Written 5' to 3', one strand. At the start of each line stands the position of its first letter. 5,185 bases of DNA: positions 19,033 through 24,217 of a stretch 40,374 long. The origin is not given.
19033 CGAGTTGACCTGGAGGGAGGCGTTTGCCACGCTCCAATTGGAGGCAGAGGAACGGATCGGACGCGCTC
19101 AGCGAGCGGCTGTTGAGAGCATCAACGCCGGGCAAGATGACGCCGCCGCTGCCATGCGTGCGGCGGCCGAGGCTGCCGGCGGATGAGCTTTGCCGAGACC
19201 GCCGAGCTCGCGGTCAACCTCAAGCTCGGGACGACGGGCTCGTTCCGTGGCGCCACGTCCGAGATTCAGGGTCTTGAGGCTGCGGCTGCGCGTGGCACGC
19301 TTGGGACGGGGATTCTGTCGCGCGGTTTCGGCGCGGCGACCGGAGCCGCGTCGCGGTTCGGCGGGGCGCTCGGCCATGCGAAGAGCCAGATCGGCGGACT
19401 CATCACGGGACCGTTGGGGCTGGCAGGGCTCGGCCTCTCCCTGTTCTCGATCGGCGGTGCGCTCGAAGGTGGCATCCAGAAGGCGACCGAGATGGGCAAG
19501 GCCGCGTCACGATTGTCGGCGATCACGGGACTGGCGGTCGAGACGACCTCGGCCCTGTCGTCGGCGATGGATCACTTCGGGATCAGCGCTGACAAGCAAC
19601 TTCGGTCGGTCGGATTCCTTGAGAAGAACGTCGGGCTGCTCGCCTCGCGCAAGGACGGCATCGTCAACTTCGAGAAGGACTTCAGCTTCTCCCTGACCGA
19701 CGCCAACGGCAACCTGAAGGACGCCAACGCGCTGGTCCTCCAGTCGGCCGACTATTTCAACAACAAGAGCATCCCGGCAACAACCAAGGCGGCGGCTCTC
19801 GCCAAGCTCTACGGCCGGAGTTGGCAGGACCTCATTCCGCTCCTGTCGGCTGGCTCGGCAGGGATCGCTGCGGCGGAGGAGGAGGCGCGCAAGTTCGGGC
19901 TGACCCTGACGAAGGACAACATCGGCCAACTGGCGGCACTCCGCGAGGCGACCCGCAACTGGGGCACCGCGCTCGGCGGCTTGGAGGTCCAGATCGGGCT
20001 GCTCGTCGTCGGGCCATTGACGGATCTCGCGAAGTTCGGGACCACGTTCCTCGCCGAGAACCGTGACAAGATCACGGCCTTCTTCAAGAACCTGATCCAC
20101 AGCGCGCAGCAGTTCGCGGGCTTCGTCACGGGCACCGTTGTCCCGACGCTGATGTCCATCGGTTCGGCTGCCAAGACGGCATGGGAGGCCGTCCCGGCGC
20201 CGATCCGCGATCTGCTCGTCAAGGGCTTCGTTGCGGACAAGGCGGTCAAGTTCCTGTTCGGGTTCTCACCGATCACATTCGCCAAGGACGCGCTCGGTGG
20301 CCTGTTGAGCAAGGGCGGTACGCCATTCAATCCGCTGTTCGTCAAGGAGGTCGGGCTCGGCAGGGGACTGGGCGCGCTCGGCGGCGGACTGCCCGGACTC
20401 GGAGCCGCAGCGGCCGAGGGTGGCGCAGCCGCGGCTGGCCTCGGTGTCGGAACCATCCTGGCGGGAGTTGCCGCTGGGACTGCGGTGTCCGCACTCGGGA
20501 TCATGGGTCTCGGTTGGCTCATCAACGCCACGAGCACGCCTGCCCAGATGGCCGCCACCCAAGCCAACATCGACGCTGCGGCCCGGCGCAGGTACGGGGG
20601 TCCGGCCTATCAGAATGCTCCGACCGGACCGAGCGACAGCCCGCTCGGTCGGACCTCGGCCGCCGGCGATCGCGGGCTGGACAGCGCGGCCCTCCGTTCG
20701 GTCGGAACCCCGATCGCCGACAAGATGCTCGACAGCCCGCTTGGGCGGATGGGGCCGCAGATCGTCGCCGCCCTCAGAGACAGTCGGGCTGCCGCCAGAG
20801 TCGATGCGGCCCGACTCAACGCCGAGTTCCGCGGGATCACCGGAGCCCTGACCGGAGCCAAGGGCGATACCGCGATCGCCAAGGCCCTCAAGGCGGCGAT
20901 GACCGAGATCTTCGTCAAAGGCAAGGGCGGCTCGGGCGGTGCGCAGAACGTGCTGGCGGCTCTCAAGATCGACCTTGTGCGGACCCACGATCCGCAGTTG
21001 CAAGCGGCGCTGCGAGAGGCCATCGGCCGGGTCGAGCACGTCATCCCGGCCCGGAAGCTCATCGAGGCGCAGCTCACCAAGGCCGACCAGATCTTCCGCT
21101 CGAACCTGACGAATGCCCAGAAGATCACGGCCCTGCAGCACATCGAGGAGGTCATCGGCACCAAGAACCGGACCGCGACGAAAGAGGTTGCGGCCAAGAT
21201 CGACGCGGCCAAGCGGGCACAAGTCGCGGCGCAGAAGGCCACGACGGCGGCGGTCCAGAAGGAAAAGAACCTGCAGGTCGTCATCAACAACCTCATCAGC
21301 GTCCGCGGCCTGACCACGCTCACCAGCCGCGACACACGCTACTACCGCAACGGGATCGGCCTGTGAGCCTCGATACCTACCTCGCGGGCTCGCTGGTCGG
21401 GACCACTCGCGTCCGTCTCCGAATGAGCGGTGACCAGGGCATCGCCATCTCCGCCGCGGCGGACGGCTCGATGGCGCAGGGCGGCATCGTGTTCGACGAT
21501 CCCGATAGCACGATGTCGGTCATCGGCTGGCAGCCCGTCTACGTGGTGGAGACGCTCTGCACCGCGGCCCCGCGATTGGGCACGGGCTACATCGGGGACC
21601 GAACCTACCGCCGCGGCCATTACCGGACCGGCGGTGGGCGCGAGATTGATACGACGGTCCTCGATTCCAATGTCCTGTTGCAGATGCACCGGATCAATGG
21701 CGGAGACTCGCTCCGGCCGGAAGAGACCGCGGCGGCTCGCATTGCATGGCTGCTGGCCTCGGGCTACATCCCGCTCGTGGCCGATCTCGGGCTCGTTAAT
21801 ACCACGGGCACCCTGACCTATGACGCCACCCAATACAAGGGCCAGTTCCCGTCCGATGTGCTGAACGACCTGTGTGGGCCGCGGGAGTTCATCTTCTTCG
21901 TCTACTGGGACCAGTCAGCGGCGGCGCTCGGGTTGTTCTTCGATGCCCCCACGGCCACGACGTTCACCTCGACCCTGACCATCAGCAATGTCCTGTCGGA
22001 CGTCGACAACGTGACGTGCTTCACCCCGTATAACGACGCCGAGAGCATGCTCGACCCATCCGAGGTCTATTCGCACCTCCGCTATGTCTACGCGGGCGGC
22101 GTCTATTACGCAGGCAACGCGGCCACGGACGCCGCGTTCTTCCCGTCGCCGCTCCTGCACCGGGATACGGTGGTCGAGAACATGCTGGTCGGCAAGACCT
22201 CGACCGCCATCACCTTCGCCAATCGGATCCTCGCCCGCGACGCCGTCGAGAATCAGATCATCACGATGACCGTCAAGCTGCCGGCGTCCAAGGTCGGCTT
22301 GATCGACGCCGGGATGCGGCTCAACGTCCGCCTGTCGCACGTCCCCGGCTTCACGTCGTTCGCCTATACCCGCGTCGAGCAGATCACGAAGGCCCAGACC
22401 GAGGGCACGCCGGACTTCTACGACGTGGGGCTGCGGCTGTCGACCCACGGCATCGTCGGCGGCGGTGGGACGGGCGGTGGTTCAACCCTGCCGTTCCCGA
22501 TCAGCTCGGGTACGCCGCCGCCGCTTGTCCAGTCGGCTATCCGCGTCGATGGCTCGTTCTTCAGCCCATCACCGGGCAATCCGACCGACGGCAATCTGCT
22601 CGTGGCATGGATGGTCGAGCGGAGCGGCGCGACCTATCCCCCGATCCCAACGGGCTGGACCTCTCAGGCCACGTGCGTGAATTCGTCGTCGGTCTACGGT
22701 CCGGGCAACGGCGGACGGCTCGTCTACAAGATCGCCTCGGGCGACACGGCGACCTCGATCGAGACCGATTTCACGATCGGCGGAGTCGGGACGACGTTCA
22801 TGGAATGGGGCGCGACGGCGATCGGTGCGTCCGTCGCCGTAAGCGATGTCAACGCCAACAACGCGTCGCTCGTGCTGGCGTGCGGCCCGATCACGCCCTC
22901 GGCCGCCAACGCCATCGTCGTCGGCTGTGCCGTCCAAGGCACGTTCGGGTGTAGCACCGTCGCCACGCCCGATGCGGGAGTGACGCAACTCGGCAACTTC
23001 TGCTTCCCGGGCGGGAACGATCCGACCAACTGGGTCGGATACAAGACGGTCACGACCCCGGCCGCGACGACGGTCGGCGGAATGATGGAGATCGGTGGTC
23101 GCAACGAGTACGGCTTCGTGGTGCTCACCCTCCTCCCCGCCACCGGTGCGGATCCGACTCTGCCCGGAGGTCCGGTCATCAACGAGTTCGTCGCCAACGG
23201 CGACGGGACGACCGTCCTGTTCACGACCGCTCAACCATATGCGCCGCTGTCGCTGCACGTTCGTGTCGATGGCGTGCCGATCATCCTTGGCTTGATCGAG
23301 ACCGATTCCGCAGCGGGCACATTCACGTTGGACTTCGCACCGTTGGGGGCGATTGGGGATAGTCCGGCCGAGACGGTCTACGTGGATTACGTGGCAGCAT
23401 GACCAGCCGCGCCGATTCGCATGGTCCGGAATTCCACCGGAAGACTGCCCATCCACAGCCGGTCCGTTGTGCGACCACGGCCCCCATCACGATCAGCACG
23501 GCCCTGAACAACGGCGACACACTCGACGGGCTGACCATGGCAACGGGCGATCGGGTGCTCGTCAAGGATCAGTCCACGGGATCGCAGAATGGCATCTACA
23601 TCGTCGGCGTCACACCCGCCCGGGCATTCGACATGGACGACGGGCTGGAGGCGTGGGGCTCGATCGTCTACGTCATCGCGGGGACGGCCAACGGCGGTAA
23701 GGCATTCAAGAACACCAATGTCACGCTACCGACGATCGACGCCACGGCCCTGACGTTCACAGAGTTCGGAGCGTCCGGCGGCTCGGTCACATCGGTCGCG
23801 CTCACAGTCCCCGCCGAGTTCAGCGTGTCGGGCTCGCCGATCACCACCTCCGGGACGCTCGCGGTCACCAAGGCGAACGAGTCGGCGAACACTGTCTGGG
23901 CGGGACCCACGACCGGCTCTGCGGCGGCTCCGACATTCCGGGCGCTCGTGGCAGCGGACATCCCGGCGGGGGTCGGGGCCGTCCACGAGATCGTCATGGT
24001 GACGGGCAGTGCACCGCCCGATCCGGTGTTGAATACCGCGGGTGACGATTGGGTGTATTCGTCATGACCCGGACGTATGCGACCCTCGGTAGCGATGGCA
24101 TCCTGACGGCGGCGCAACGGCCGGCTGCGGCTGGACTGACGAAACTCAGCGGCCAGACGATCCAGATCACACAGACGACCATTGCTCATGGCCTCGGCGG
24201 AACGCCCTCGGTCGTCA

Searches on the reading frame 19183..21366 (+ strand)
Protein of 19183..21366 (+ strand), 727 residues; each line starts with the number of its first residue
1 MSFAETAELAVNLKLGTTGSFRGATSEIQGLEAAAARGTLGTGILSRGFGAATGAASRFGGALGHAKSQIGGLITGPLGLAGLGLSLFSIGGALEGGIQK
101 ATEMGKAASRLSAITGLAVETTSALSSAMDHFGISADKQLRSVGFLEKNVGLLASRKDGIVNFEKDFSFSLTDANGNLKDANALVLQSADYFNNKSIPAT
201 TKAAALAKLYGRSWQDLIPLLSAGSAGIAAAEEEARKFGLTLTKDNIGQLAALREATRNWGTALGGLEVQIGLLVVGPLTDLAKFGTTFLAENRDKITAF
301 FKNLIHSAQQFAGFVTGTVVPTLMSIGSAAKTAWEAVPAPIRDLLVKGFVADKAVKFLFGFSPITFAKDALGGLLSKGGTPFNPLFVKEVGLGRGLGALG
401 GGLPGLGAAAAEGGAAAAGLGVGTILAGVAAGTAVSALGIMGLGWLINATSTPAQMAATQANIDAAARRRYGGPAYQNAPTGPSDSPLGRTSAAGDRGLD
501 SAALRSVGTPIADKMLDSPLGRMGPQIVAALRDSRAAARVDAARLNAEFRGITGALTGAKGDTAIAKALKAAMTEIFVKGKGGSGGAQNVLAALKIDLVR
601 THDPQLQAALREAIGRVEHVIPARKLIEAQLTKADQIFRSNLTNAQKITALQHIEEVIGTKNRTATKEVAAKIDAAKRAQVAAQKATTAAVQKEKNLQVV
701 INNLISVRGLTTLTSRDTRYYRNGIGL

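Call 67: search_protein_families(library=phrogs, proteins=[window:19183-21366:+], max_evalue=0.01)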
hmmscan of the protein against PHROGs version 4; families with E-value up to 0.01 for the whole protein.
window:19183-21366:+ (727 aa): 6 families
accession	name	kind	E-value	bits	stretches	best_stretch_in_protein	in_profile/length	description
phrog_8125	-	tail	6.3e-22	79.3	1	78-342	70-328/578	tail length tape measure protein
phrog_2276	-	tail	4.2e-15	56.5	1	66-367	65-362/673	tail length tape measure protein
phrog_13338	-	unknown function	4.5e-14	52.7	1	60-311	27-268/903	-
phrog_8462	-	tail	5.9e-08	32.9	1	44-349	24-285/672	tail length tape measure protein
phrog_33680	-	unknown function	9.5e-07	28.3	1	148-276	360-490/726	-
phrog_1272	-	tail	0.001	17.8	1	56-211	220-337/1606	tail length tape measure protein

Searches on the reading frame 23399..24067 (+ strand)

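Call 67: search_protein_families(library=phrogs, proteins=[window:23399-24067:+], max_evalue=0.01)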
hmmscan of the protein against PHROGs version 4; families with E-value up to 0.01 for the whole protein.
window:23399-24067:+ (222 aa): 11 families
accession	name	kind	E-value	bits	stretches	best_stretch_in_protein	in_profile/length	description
phrog_27782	-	unknown function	2.8e-19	70.2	1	21-134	169-281/644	-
phrog_30390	-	unknown function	1.4e-17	64.4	1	30-187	537-711/766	-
phrog_2647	-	head and packaging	2.5e-17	64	1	20-158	119-261/336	head decoration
phrog_16867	-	unknown function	2.2e-16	60.5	1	20-152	76-210/631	-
phrog_9625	-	unknown function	2.3e-13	49.6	1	65-197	488-617/1586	-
phrog_11518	-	tail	1.7e-11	44.1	1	20-177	167-320/812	tail fiber protein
phrog_24595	-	head and packaging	8.2e-11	42.9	1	22-146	47-170/325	virion structural protein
phrog_17264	-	unknown function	7.7e-08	33.2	1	22-164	1-138/147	-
phrog_14570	-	unknown function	1.8e-07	31.2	1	15-134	165-283/540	-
phrog_2824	-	head and packaging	1.8e-05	23.9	1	25-108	939-1021/1151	virion structural protein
phrog_14824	-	unknown function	0.00014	21.2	1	19-116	19-114/719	-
